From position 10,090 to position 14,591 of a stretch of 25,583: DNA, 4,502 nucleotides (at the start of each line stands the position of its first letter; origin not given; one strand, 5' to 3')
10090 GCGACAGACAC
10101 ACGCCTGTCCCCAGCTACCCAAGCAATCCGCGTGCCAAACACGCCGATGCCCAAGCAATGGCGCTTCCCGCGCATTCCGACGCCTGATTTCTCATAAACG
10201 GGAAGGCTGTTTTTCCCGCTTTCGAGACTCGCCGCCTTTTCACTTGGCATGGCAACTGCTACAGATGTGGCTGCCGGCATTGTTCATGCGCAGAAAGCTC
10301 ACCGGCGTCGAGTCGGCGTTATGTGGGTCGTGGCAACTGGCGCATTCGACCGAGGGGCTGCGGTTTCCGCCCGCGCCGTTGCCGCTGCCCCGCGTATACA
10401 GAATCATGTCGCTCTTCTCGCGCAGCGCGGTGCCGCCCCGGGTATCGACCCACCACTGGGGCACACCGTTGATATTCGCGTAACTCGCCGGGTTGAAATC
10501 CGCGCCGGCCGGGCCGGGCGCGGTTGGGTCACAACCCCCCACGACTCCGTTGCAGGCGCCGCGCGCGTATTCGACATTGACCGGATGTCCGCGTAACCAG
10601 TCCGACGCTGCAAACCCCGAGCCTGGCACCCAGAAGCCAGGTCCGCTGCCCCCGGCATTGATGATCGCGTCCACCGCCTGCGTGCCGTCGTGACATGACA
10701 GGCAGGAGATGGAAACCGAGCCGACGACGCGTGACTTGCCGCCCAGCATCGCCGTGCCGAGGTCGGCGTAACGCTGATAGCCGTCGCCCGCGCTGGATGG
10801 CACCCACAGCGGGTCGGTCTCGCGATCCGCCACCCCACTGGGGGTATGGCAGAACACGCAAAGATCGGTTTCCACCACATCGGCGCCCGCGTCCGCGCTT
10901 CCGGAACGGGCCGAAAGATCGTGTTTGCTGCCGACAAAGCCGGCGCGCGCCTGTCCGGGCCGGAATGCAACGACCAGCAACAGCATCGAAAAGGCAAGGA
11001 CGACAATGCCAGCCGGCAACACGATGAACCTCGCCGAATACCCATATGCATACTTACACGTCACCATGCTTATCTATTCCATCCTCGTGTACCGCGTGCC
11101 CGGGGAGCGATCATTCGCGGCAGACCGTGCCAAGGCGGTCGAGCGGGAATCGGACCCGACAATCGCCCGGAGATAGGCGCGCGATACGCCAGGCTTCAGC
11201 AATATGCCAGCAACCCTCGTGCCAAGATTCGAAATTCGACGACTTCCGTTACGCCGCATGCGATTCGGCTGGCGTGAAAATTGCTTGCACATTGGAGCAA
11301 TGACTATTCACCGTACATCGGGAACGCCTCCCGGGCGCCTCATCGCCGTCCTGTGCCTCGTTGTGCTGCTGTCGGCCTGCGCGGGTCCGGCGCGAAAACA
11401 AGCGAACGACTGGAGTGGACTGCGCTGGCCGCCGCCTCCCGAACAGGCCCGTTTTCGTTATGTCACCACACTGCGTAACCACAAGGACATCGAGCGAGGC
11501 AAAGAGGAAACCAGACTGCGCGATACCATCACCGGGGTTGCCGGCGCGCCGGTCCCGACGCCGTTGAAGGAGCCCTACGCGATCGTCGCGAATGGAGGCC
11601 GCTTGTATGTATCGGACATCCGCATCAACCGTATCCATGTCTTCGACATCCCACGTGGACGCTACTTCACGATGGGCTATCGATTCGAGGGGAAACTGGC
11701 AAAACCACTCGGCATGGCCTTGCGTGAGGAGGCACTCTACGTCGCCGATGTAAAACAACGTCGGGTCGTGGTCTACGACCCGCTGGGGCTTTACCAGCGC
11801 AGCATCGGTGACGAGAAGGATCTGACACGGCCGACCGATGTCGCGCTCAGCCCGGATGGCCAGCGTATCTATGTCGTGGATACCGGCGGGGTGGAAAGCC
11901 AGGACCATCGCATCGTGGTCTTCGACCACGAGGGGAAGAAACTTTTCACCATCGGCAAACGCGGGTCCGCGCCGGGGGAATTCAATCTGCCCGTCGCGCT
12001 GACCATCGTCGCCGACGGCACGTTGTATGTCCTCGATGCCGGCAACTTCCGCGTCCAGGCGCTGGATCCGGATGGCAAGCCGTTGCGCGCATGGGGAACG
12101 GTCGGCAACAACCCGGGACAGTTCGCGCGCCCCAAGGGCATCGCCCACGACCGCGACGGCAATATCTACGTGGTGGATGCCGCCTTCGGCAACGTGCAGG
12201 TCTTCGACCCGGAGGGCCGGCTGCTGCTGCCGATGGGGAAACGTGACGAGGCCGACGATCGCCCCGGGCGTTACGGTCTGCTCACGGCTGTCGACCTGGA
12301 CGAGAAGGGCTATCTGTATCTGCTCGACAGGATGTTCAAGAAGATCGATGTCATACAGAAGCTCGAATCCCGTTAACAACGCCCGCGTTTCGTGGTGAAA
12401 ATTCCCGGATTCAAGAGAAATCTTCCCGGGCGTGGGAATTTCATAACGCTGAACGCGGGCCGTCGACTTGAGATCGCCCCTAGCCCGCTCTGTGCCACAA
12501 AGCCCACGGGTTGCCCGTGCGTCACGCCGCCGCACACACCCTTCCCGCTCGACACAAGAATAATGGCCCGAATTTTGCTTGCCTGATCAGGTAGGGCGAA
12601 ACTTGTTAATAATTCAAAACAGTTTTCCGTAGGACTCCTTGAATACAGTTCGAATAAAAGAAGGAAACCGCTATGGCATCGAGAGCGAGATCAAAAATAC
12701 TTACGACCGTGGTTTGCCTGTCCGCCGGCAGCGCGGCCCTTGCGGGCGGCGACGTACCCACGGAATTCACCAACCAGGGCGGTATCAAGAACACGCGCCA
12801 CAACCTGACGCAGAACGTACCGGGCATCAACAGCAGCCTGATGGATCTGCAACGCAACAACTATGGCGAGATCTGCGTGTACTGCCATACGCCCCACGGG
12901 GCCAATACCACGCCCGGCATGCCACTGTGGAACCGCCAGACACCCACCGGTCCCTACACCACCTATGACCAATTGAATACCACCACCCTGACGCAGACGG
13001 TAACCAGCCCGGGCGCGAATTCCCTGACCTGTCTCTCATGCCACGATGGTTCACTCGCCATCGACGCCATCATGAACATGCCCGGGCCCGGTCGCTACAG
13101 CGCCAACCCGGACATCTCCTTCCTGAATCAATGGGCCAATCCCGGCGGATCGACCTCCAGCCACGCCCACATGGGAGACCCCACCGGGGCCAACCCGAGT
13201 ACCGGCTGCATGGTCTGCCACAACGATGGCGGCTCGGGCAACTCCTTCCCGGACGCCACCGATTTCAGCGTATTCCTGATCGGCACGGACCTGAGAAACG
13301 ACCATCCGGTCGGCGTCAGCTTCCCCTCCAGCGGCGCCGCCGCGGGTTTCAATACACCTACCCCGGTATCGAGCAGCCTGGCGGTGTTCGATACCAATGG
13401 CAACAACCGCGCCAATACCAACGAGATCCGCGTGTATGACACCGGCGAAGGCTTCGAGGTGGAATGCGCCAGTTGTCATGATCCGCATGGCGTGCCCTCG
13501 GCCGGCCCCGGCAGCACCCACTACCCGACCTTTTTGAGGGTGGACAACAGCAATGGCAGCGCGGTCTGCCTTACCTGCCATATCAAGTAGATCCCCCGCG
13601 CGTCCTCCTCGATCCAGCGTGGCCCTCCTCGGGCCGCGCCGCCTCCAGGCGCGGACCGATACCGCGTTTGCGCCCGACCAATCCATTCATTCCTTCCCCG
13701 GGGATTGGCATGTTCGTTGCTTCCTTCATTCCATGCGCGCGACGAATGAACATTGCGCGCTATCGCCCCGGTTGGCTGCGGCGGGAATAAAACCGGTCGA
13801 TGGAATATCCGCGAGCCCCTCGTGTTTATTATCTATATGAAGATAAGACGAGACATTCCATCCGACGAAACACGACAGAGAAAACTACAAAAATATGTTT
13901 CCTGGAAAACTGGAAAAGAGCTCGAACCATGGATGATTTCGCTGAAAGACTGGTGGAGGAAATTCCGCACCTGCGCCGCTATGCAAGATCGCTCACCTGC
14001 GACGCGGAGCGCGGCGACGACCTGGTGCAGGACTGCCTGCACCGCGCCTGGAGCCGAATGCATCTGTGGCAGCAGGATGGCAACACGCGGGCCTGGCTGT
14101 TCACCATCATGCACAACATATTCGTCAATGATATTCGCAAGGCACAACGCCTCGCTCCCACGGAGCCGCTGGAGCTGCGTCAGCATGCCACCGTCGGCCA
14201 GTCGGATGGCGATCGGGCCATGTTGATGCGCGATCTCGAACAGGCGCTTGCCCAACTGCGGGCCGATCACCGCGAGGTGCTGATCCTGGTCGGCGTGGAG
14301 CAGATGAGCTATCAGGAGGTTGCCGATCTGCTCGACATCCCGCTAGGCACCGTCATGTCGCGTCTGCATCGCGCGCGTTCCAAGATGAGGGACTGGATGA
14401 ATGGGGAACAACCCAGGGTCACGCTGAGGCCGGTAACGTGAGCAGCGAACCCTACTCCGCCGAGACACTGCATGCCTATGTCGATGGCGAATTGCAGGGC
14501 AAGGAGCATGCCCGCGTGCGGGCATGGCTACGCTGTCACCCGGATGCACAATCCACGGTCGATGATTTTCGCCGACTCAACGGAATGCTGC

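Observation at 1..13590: Candidate OmcE-type cytochrome-nanowire / porin-cytochrome system in a probable non-Geobacter proteobacterium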

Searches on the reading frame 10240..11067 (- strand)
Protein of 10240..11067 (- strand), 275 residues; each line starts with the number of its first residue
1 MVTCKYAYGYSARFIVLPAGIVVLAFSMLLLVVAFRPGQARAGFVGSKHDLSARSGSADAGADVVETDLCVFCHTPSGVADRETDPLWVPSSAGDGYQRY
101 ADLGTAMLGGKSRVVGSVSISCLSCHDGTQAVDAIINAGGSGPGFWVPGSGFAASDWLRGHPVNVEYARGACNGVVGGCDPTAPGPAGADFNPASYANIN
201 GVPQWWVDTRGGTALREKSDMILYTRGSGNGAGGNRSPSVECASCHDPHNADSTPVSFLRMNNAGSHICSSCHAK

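Call 6: search_protein_families(library=pfam, proteins=[window:10240-11067:-], max_evalue=0.01)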
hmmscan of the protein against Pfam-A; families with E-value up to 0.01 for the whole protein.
window:10240-11067:- (275 aa): 3 families
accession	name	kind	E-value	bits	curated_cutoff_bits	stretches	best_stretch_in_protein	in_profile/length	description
PF09699.15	Paired_CXXCH_1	-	7.3e-08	32.4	20.6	1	241-275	8-38/41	Doubled CXXCH motif (Paired_CXXCH_1)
PF14522.11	Cytochrome_C7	-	8.7e-05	22.7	24.8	0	239-274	13-49/67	Cytochrome c7 and related cytochrome c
PF14537.11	Cytochrom_c3_2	-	0.0017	19.2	25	0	238-273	56-78/79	Cytochrome c3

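Call 78: search_solved_structures(query=window:10240-11067:-, max_evalue=0.01, show_alignments=1)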
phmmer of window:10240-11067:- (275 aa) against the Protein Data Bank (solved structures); distinct sequences matched with E-value up to 0.01: 2.
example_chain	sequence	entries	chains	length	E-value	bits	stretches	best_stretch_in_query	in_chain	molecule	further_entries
7tfs_A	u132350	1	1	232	8.1e-16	61.5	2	27-183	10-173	Cytochrome c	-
9yuq_N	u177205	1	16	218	9.7e-14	54.7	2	30-170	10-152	Putative multiheme cytochrome c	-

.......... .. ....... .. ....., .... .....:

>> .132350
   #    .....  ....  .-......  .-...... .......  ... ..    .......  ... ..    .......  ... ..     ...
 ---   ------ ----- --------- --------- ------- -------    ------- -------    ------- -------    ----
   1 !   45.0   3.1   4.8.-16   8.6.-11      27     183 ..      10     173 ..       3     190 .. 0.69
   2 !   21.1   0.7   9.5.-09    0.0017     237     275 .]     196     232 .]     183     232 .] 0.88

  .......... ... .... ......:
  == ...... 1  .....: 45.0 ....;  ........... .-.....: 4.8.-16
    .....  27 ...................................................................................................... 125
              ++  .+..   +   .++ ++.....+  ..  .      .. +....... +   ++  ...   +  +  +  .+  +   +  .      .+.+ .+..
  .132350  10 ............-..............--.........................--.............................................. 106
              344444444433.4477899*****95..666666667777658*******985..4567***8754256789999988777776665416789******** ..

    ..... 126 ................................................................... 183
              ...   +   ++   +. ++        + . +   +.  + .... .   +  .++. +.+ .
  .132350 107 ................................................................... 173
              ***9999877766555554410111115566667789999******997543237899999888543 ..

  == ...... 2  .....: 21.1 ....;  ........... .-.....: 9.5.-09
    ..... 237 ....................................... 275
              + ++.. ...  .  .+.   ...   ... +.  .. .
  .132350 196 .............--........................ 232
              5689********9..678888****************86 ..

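Call 82: find_homologous_proteins(query=window:10240-11067:-, max_evalue=1e-20)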
Query window:10240-11067:- (275 aa): 2447 proteins with E <= 1e-20 among 6912 candidates; the best 120 are listed.
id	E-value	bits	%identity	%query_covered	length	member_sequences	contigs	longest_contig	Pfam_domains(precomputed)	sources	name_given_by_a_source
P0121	2.9e-165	567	100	90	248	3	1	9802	PF09699.16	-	-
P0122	1.9e-66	243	48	86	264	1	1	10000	PF09699.16,PF14522.12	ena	-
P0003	1.4e-64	236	51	92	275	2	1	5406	PF09699.16,PF14522.12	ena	-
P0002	2.4e-64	236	48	92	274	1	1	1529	PF09699.16,PF14522.12,PF22113.2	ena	-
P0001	8.7e-64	234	50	85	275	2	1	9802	PF09699.16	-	-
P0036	3.0e-61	225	48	93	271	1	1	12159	PF09699.16,PF14522.12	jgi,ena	-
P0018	9.5e-61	224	46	92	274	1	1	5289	PF09699.16,PF14522.12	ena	-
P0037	6.3e-59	218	46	94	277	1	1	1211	PF09699.16,PF14522.12,PF22113.2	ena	-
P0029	3.3e-58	216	44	93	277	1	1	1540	PF09699.16,PF14522.12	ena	-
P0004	3.8e-58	215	48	87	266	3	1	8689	PF09699.16,PF14522.12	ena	-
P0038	2.8e-57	212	45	92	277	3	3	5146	PF09699.16,PF14522.12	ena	-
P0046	3.4e-57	212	45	92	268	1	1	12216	PF09699.16,PF14522.12,PF22113.2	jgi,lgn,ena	-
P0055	4.0e-57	212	49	85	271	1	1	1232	PF09699.16,PF14522.12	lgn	-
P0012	6.1e-57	211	47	86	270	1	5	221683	PF09699.16,PF14522.12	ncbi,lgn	ncbi:MAG: cytochrome c3 family protein [Gammaproteobacteria bacterium]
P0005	1.3e-56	210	46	90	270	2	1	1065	PF09699.16,PF14522.12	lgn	-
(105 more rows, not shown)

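Call 84: find_encoding_contigs(protein=P0122, flank=10000, max_places=3)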
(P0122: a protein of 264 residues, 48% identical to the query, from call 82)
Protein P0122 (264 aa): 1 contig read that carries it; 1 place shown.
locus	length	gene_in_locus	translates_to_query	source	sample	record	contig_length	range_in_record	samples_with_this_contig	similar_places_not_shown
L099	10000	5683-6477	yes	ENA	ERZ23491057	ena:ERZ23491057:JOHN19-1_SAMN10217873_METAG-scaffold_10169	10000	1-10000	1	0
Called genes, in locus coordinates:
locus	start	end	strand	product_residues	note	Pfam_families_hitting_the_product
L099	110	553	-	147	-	PF01152:Bac_globin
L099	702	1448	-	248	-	PF00034:Cytochrom_C (weak), PF13442:Cytochrome_CBB3, PF00034:Cytochrom_C, PF13442:Cytochrome_CBB3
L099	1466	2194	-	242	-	-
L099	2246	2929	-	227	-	PF14522:Cytochrome_C7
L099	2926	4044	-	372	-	PF01436:NHL (faint), PF08450:SGL (faint), PF17170:DUF5128 (faint), PF25021:TEN_NHL (faint), PF06739:SBBP (faint)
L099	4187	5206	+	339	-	PF14495:Cytochrom_C550 (faint), PF13442:Cytochrome_CBB3, PF00034:Cytochrom_C, PF13442:Cytochrome_CBB3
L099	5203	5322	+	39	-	-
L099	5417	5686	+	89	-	-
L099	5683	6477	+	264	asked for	PF14522:Cytochrome_C7 (faint), PF09699:Paired_CXXCH_1 (faint)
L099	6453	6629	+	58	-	-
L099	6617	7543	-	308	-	PF14522:Cytochrome_C7 (faint), PF09699:Paired_CXXCH_1 (faint)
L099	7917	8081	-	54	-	-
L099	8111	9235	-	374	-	PF25021:TEN_NHL (faint), PF01436:NHL (faint), PF17170:DUF5128 (faint)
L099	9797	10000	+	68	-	?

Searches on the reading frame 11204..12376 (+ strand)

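Call 6: search_protein_families(library=pfam, proteins=[window:11204-12376:+], max_evalue=0.01)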
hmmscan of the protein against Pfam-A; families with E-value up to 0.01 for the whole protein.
window:11204-12376:+ (390 aa): 7 families
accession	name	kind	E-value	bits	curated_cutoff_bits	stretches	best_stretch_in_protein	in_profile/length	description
PF01436.27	NHL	-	4.1e-18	64.9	20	2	260-285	1-26/28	NHL repeat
PF17170.10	DUF5128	-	9.2e-12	45.2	22.9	1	220-281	54-111/321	6-bladed beta-propeller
PF08450.18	SGL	-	1e-09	38.8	26.3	1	129-341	9-217/246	SMP-30/Gluconolactonase/LRE-like region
PF25021.1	TEN_NHL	-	4.6e-09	36.2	27.1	0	259-287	328-356/357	Teneurin NHL domain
PF06739.17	SBBP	-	0.00024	21.4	20.5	1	310-324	15-29/38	Beta-propeller repeat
PF24684.1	Vgb_lyase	-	0.00087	18.6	50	0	116-339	7-212/290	Virginiamycin B lyase family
PF22701.2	Mala_s_1-like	-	0.0044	17.2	27.5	1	235-357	18-133/195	Mal s 1 allergenic protein-like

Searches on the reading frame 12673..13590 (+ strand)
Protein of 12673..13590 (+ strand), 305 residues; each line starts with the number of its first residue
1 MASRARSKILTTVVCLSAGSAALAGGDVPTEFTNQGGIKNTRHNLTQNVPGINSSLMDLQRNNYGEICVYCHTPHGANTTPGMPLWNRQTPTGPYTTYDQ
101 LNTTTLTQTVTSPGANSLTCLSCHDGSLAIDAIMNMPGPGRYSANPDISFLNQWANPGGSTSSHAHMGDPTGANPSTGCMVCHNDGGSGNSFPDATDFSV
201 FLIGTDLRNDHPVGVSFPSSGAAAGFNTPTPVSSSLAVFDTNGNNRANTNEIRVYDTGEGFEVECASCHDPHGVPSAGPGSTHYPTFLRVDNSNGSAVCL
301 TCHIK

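Call 6: search_protein_families(library=pfam, proteins=[window:12673-13590:+], max_evalue=0.01)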
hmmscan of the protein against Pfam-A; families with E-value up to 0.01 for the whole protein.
window:12673-13590:+ (305 aa): 4 families
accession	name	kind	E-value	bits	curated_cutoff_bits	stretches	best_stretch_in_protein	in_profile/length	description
PF09699.15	Paired_CXXCH_1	-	5.1e-10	39.3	20.6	1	264-303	8-36/41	Doubled CXXCH motif (Paired_CXXCH_1)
PF14522.11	Cytochrome_C7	-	1.9e-05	24.8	24.8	0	263-303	14-48/67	Cytochrome c7 and related cytochrome c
PF22113.1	Mtrc-MtrF_II-IV_dom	-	3.6e-05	23.8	30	0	60-186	76-166/176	Outer membrane cytochrome MtrC/MtrF-like, domains II/IV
PF13442.11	Cytochrome_CBB3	-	0.00056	20.6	27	0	63-90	9-25/68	Cytochrome C oxidase, cbb3-type, subunit III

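Call 8: search_solved_structures(query=window:12673-13590:+, max_evalue=10, show_alignments=2)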
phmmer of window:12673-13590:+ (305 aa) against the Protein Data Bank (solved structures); distinct sequences matched with E-value up to 10: 6.
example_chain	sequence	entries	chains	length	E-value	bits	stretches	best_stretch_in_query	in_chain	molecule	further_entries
7tfs_A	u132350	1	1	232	1.1e-18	70.9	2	34-137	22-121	Cytochrome c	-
9yuq_N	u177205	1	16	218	2e-17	66.7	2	37-137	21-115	Putative multiheme cytochrome c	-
9r7g_A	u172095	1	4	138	0.062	15.8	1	153-190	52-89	Peptidoglycan hydrolase PcsB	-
9r6w_AAA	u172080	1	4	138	0.068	15.7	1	153-190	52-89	Peptidoglycan hydrolase PcsB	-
4cgk_A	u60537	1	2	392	0.42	13.1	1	153-190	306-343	SECRETED 45 KDA PROTEIN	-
8z82_C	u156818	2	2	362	2.3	10.7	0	247-281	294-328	Photosynthetic reaction center cytochrome c subunit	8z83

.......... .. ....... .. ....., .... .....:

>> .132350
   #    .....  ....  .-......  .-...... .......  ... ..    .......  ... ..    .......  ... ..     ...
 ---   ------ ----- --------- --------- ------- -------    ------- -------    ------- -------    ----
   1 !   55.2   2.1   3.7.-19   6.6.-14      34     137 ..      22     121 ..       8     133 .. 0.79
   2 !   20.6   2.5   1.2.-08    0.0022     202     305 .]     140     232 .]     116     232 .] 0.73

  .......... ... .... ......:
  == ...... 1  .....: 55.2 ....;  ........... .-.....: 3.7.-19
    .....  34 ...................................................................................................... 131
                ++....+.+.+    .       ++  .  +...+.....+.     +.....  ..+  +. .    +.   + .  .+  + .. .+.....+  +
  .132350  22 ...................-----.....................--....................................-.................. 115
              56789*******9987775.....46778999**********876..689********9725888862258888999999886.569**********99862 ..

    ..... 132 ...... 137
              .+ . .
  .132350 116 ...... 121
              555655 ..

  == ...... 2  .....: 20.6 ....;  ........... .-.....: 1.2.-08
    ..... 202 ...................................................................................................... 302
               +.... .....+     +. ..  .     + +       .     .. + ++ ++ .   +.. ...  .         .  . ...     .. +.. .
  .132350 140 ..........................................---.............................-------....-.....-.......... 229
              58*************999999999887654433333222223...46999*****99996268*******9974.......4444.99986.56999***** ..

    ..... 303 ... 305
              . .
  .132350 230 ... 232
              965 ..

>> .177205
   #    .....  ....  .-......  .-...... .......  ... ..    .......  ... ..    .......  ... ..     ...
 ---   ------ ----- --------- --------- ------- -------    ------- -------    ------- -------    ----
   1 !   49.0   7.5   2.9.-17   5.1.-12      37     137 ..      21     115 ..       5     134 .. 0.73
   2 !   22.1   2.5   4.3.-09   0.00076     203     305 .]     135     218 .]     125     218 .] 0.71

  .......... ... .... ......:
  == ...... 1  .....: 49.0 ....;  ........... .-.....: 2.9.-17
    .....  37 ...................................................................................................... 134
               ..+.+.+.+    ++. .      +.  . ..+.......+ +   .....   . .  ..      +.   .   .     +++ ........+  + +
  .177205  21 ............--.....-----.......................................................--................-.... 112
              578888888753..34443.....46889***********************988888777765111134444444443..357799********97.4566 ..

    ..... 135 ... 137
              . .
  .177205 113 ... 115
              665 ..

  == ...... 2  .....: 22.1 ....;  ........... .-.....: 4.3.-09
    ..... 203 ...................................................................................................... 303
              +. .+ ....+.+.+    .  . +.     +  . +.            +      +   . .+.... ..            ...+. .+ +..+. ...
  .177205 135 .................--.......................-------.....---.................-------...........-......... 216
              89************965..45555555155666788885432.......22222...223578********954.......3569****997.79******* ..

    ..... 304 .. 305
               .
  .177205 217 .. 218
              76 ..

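Call 91: search_protein_families(library=ncbifam, proteins=[window:12673-13590:+], max_evalue=0.01)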
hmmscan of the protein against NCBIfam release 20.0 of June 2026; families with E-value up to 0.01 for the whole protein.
window:12673-13590:+ (305 aa): 3 families
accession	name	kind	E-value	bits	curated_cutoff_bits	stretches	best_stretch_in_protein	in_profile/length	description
TIGR01905.1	paired_CXXCH_1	subfamily_domain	2.2e-05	24.3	25.2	0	67-78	8-19/41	doubled CXXCH domain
TIGR03508.1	decahem_SO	subfamily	0.0002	20.9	192.2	0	262-304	143-175/258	DmsE family decaheme c-type cytochrome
NF033196.2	c_type_nonphoto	exception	0.0044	17.1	70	0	55-128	17-95/98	c-type cytochrome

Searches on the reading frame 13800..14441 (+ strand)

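Call 20: search_protein_families(library=pfam, proteins=[window:13800-14441:+], max_evalue=0.001)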
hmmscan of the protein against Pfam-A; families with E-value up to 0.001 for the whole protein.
window:13800-14441:+ (213 aa): 5 families
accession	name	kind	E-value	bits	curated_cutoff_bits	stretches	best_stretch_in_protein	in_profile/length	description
PF22029.2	PhyR_sigma2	-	2.4e-22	79.2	27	1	52-105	2-55/55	Sigma2 domain of PhyR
PF08281.18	Sigma70_r4_2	-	5.5e-16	58.4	25.7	1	144-196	2-54/54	Sigma-70, region 4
PF04542.20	Sigma70_r2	-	4.5e-12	46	24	1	55-117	6-70/71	Sigma-70 region 2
PF04545.22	Sigma70_r4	-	5.6e-12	45.4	24.1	1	149-197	1-49/50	Sigma-70, region 4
PF07638.17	Sigma70_ECF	-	0.00014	22.2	21.1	1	75-200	52-183/185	ECF sigma factor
